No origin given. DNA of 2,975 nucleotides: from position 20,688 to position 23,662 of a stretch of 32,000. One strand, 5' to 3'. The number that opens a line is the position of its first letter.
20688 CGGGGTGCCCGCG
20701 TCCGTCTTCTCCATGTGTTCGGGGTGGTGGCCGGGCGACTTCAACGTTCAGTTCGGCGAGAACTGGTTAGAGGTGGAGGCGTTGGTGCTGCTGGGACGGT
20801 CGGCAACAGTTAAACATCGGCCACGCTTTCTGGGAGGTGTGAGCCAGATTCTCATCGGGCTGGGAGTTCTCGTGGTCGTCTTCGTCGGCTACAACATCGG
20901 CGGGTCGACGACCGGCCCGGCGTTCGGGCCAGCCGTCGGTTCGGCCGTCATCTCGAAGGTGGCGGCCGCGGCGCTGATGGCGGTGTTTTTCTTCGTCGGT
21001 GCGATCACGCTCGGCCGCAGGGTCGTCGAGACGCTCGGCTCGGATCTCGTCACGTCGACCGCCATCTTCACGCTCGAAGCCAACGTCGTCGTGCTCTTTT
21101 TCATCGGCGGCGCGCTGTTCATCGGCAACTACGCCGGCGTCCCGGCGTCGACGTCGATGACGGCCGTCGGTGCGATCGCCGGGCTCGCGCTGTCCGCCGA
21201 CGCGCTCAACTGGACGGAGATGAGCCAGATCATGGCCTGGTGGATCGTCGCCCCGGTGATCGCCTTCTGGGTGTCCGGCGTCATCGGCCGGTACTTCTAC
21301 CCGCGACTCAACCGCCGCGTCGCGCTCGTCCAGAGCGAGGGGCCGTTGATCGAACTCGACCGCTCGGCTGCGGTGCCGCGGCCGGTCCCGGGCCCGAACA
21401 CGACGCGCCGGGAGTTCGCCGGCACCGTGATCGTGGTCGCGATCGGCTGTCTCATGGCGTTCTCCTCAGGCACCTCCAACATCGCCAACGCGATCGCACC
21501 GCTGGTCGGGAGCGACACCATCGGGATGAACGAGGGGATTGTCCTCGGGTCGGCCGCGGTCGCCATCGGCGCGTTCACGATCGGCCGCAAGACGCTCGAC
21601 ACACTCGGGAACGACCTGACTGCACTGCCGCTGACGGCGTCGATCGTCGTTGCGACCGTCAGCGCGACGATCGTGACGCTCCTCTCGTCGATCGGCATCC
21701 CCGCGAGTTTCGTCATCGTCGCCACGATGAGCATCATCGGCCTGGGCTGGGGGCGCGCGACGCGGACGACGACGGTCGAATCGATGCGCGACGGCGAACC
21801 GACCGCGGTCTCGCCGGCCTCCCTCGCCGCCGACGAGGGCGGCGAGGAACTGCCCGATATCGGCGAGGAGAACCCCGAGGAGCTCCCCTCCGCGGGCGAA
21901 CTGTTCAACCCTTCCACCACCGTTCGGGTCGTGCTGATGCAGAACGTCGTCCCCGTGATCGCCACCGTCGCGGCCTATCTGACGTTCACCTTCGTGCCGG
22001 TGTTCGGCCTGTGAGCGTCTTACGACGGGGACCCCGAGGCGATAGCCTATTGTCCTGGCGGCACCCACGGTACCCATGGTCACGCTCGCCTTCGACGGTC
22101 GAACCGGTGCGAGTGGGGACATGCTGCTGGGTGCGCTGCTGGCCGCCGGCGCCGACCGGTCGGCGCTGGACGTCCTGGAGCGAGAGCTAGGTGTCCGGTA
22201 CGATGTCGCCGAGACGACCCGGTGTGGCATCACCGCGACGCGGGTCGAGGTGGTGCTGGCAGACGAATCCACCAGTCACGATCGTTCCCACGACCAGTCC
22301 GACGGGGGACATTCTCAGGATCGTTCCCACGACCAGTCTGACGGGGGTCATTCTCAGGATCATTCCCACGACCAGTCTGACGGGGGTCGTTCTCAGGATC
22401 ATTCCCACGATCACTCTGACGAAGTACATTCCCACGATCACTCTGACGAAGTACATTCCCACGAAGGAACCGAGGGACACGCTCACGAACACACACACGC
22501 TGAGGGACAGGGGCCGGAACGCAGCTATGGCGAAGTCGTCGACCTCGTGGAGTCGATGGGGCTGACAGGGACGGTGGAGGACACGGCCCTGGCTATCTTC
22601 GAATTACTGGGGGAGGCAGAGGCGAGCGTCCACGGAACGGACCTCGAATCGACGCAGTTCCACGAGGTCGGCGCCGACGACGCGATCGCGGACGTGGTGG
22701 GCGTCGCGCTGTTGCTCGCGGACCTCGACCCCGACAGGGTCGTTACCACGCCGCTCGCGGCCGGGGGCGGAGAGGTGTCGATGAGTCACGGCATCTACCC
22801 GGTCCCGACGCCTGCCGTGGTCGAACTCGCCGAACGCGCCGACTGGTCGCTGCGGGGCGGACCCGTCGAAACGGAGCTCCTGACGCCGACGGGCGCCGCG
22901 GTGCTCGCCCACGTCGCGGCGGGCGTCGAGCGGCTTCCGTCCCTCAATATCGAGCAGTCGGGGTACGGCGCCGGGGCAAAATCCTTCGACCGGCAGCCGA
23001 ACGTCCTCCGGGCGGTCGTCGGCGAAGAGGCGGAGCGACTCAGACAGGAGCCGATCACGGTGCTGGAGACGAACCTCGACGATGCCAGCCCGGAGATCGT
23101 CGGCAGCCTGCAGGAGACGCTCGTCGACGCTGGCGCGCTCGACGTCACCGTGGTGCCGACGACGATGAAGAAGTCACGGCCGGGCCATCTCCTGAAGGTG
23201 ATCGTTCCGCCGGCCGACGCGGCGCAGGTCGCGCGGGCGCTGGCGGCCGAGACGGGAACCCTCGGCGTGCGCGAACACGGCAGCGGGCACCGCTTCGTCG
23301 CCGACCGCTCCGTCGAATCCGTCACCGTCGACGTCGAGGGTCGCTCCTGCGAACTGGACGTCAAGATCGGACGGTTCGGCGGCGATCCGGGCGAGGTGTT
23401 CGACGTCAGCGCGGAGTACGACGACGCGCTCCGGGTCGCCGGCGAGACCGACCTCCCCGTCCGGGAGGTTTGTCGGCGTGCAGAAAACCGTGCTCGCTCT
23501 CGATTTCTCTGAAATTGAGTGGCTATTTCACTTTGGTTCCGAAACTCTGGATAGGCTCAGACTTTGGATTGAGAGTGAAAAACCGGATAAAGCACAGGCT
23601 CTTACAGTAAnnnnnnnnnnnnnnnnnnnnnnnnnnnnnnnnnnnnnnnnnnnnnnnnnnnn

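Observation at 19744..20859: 1-kb cassette (truncated VOC gene plus Cys-rich HNH gene) bracketed by 62-bp direct repeats that duplicate the PiT promoter and start codon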

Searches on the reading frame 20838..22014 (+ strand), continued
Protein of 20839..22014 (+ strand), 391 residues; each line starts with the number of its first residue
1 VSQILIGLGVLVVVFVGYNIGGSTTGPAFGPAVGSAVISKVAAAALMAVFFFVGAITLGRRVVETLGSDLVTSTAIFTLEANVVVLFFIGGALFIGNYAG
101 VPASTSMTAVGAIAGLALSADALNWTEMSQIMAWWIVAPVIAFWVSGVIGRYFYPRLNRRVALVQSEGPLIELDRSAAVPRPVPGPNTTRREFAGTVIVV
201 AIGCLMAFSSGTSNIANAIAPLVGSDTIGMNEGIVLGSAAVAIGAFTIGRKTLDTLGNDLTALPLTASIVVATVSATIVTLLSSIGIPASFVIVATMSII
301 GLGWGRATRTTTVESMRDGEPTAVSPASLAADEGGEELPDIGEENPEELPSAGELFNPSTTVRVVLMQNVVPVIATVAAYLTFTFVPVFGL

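Call 23: find_encoding_contigs(protein=P0009, flank=6000, max_places=2)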
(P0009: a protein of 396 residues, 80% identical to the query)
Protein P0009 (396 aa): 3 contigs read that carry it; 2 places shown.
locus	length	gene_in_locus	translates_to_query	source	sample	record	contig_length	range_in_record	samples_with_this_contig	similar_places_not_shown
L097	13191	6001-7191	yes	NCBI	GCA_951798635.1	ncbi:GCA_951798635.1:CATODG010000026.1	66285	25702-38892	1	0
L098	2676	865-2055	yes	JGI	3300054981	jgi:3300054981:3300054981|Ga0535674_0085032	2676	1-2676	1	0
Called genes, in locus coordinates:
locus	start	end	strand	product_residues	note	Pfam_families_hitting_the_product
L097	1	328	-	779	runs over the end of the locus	PF07705:CARDB (faint), PF00801:PKD, PF18911:PKD_4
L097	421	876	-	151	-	PF19315:MC_hydratase, PF01575:MaoC_dehydratas, PF13452:FAS1_DH_region (weak)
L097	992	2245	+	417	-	PF13360:PQQ_2, PF25293:Beta-prop_EMC1_N (faint), PF01011:PQQ (faint), PF13570:Beta-prop_ACSF4 (weak), PF13360:PQQ_2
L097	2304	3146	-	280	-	PF01966:HD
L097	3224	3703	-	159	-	PF00578:AhpC-TSA, PF08534:Redoxin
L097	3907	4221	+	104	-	PF02416:TatA_B_E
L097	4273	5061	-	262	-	PF05552:MS_channel_1st_1 (faint), PF00924:MS_channel_2nd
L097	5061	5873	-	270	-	PF19294:DACZ_N, PF02457:DAC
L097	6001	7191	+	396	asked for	PF01384:PHO4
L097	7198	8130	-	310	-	PF00561:Abhydrolase_1, PF12697:Abhydrolase_6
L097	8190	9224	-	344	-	PF03266:NTPase_1 (faint), PF03308:MeaB, PF02492:cobW (faint), PF03029:ATP_bind_1 (faint)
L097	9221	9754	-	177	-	PF02310:B12-binding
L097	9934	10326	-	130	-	PF18446:DUF5611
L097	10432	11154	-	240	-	PF23373:DUF7093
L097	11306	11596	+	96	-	PF20024:DUF6432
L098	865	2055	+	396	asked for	PF01384:PHO4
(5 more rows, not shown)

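Call 39: find_encoding_contigs(protein=P0249, flank=6000, max_places=3)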
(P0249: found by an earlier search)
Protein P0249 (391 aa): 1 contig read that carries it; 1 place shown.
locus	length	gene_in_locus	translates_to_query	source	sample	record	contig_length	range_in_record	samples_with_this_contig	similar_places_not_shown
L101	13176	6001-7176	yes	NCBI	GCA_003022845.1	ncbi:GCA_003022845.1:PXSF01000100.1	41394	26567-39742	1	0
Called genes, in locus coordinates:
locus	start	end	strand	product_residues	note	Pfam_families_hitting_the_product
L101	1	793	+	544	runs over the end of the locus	PF16927:HisKA_7TM, PF00989:PAS (weak), PF08448:PAS_4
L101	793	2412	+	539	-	PF13188:PAS_8 (faint), PF13581:HATPase_c_2 (weak), PF02518:HATPase_c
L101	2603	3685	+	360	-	PF00512:HisKA, PF02518:HATPase_c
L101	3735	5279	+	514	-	PF01590:GAF (weak), PF13185:GAF_2, PF13492:GAF_3 (weak), PF15915:BAT, PF04967:HTH_10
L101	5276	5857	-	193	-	PF00072:Response_reg, PF08663:HalX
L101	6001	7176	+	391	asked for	PF01384:PHO4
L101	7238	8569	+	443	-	PF01969:Ni_insertion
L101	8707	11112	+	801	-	PF00403:HMA, PF00122:E1-E2_ATPase, PF00702:Hydrolase, PF08282:Hydrolase_3 (faint)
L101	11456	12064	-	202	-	PF01066:CDP-OH_P_transf (weak)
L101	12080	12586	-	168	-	PF13207:AAA_17 (faint), PF13238:AAA_18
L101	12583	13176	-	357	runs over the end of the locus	PF00155:Aminotran_1_2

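Call 40: find_encoding_contigs(protein=P0247, flank=6000, max_places=3)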
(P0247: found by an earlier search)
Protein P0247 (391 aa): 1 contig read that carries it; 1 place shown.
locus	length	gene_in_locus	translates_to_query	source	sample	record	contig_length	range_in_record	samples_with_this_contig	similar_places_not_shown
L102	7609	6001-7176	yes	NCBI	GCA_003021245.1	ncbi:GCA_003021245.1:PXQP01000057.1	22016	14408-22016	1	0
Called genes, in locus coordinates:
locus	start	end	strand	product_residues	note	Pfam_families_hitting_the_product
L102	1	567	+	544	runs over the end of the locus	PF16927:HisKA_7TM, PF00989:PAS (weak), PF08448:PAS_4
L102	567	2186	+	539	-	PF13188:PAS_8 (faint), PF13581:HATPase_c_2 (weak), PF02518:HATPase_c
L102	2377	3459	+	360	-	PF00512:HisKA, PF02518:HATPase_c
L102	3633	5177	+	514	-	PF01590:GAF (weak), PF13185:GAF_2, PF13492:GAF_3 (weak), PF15915:BAT, PF04967:HTH_10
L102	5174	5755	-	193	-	PF00072:Response_reg, PF08663:HalX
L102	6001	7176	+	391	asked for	PF01384:PHO4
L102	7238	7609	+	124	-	PF01969:Ni_insertion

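Call 50: find_encoding_contigs(protein=P0263, flank=8000, max_places=2)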
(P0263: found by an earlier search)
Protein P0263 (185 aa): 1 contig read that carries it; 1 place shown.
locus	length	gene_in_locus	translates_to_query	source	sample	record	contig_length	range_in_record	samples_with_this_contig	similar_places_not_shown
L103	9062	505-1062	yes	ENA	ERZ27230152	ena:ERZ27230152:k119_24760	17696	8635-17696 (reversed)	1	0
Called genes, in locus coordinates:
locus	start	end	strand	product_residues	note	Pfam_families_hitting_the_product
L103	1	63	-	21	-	?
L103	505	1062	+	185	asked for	PF23382:DUF7097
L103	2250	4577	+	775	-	PF01315:Ald_Xan_dh_C, PF02738:MoCoBD_1, PF20256:MoCoBD_2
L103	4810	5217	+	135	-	PF02643:DUF192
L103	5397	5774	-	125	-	PF24035:DUF7344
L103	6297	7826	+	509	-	PF00682:HMGL-like, PF22617:HCS_D2, PF08502:LeuA_dimer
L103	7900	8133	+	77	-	-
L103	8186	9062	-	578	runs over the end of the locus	PF03483:B3_4 (weak), PF03484:B5, PF01409:tRNA-synt_2d (weak), PF17759:tRNA_synthFbeta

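Call 51: find_encoding_contigs(protein=P0256, flank=4000, max_places=5)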
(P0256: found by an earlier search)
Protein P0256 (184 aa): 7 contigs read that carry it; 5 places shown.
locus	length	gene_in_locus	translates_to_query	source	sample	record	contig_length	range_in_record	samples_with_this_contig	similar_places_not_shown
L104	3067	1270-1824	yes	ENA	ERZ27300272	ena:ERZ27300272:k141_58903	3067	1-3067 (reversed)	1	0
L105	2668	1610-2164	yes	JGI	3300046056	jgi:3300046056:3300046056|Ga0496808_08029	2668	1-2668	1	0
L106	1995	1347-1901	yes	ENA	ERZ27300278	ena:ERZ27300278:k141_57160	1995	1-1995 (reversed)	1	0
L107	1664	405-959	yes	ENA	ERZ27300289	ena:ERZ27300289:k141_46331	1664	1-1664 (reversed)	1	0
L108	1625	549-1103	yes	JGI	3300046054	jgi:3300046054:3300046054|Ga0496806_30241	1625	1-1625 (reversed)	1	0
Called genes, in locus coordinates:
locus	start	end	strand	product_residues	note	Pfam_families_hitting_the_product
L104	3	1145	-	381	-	?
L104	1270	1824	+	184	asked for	PF23382:DUF7097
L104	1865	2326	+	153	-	PF00903:Glyoxalase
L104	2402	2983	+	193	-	PF00072:Response_reg, PF08663:HalX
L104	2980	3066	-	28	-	?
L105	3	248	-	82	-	?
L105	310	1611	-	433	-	PF01384:PHO4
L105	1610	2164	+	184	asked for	PF23382:DUF7097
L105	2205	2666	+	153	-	PF00903:Glyoxalase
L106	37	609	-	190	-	PF01315:Ald_Xan_dh_C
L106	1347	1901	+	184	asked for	PF23382:DUF7097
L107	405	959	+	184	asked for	PF23382:DUF7097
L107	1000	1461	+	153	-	PF00903:Glyoxalase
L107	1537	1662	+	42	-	?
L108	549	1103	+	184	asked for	PF23382:DUF7097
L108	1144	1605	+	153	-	PF00903:Glyoxalase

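Call 59: search_protein_families(library=pfam, proteins=[window:20839-22011:+], max_evalue=10)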
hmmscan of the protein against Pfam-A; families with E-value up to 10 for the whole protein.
window:20839-22011:+ (391 aa): 2 families
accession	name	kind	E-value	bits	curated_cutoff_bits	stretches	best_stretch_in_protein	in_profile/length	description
PF01384.25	PHO4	-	3.6e-40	138.4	33.7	1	20-310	1-329/350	Phosphate transporter family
PF04232.17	SpoVS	-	0.12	12.6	24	1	210-281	9-80/83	Stage V sporulation protein S (SpoVS)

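Call 73: find_encoding_contigs(protein=P0241, flank=3500, max_places=5)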
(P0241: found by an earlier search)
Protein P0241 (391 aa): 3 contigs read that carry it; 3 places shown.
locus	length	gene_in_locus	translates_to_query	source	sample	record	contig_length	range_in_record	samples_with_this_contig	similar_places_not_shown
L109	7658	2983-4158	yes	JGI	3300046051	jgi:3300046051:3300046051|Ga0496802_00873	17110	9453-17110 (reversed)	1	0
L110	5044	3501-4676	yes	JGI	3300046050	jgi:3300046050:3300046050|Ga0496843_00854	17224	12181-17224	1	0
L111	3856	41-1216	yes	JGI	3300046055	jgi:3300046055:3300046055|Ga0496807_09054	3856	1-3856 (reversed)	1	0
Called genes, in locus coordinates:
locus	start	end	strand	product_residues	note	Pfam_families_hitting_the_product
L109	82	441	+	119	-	PF02518:HATPase_c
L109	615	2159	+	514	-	PF01590:GAF (weak), PF13185:GAF_2, PF13492:GAF_3 (weak), PF15915:BAT, PF04967:HTH_10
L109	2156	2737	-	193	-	PF00072:Response_reg, PF08663:HalX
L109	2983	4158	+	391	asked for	PF01384:PHO4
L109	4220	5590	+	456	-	PF01969:Ni_insertion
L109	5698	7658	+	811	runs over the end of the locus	PF00403:HMA, PF00122:E1-E2_ATPase, PF00702:Hydrolase, PF08282:Hydrolase_3 (faint)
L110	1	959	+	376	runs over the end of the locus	PF00512:HisKA, PF02518:HATPase_c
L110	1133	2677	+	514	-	PF01590:GAF (weak), PF13185:GAF_2, PF13492:GAF_3 (weak), PF15915:BAT, PF04967:HTH_10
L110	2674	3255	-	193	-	PF00072:Response_reg, PF08663:HalX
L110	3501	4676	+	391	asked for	PF01384:PHO4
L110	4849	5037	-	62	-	-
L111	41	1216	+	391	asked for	PF01384:PHO4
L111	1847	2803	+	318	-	PF01969:Ni_insertion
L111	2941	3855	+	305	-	?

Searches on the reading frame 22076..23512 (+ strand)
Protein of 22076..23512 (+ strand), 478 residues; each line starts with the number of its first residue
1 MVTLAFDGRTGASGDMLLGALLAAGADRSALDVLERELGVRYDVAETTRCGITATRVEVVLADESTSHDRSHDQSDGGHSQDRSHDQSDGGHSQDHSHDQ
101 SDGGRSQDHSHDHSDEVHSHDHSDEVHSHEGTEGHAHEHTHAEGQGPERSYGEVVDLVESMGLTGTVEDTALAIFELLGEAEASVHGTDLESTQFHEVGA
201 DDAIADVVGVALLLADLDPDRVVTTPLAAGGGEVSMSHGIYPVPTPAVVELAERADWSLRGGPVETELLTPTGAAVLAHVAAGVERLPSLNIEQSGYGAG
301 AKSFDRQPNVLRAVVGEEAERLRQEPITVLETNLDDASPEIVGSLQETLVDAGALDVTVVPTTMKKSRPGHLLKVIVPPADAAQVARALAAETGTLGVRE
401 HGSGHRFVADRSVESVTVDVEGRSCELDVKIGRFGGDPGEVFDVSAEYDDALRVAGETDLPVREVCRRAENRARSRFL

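Call 8: search_protein_families(library=pfam, proteins=[window:22076-23512:+], max_evalue=0.01)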
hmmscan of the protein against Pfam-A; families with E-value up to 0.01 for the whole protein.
window:22076-23512:+ (478 aa): 1 family
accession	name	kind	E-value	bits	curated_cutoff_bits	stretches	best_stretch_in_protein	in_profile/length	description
PF01969.22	Ni_insertion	-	2e-124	416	22.1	1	4-465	1-374/375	Nickel insertion protein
